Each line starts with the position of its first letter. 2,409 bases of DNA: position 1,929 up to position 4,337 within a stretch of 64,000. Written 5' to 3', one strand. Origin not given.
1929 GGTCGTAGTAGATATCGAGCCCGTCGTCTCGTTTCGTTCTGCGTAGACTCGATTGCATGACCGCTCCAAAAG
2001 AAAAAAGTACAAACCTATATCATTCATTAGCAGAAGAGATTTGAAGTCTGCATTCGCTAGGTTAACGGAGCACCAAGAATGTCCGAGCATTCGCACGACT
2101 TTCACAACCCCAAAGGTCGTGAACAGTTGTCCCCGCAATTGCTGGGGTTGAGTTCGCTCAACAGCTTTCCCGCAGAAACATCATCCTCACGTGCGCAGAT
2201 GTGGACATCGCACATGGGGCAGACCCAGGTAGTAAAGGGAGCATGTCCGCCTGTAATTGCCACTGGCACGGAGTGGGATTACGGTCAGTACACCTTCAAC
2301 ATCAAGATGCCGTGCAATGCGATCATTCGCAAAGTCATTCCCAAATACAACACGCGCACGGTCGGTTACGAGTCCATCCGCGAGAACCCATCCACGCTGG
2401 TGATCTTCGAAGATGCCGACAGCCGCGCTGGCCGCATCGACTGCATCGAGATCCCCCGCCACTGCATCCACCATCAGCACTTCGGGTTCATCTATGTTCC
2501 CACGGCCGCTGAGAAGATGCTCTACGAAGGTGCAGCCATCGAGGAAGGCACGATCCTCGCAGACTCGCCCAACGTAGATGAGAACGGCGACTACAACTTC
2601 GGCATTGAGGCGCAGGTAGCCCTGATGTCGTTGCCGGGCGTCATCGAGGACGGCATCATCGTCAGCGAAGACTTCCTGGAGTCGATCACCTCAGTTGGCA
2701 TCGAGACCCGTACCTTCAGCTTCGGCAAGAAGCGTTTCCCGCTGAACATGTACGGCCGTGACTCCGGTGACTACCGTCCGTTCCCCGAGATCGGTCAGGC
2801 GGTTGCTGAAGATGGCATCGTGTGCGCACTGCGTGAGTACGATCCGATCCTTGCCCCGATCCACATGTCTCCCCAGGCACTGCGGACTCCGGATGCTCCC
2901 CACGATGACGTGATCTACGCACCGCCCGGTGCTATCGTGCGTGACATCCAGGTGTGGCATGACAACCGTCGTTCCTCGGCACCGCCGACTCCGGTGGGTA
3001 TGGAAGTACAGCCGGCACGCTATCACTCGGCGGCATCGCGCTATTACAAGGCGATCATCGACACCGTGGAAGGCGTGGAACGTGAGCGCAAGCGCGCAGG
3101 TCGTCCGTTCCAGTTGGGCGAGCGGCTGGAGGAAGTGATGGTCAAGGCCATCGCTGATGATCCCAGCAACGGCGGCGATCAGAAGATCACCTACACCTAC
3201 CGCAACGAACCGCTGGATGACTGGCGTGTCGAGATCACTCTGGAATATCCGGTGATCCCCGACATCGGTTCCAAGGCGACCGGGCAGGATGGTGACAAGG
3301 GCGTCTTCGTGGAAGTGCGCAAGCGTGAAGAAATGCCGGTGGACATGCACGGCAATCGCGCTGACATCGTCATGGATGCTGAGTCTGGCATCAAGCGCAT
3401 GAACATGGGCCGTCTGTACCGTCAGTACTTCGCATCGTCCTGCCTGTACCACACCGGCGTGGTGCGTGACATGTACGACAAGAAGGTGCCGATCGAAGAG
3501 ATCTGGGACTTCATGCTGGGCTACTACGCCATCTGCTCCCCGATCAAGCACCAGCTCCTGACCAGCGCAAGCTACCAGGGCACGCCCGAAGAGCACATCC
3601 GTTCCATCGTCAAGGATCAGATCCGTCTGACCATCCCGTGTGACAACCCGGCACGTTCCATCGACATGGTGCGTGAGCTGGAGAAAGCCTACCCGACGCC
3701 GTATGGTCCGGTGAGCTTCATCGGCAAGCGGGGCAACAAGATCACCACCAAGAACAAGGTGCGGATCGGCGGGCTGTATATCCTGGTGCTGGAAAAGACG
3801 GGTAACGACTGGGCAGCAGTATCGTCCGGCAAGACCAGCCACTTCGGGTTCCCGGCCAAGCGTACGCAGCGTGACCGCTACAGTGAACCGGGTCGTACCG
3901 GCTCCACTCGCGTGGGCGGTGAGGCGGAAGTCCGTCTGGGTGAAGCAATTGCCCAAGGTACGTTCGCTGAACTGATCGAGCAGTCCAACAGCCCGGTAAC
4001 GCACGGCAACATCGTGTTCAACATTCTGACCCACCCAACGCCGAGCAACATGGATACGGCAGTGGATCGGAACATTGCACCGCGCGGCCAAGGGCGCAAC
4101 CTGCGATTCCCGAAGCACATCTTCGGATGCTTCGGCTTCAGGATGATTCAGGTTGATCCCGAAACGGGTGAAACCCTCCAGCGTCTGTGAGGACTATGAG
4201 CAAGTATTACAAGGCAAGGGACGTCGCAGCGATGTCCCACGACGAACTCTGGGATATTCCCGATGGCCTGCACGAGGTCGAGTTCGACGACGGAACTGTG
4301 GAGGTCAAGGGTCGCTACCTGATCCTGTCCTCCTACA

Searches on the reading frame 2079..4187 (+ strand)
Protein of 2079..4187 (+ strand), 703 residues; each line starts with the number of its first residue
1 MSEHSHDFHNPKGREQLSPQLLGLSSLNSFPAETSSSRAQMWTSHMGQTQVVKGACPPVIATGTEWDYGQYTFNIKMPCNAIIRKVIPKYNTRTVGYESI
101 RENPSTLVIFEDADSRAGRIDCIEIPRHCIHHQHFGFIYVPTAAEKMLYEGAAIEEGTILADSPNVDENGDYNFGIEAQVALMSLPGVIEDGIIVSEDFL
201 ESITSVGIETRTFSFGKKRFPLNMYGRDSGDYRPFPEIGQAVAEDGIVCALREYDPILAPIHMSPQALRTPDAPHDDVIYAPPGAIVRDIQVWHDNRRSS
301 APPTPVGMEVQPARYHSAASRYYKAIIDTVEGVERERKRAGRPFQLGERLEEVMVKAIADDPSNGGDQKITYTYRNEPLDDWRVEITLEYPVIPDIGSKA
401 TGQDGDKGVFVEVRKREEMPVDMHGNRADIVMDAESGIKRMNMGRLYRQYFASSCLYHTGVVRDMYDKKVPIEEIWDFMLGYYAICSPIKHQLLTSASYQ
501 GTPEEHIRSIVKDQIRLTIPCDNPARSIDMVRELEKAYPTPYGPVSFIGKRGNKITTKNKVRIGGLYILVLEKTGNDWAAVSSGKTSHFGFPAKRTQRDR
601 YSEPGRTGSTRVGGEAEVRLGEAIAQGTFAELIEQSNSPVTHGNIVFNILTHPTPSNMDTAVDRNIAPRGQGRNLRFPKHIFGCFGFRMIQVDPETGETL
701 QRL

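Call 90: search_protein_families(library=pfam, proteins=[window:2079-4187:+], max_evalue=0.00001)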
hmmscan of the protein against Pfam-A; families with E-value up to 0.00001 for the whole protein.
window:2079-4187:+ (703 aa): 1 family
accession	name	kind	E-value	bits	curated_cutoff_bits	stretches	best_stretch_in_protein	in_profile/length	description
PF00562.33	RNA_pol_Rpb2_6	-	1.1e-08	35.1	23.4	1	169-476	63-285/373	RNA polymerase Rpb2, domain 6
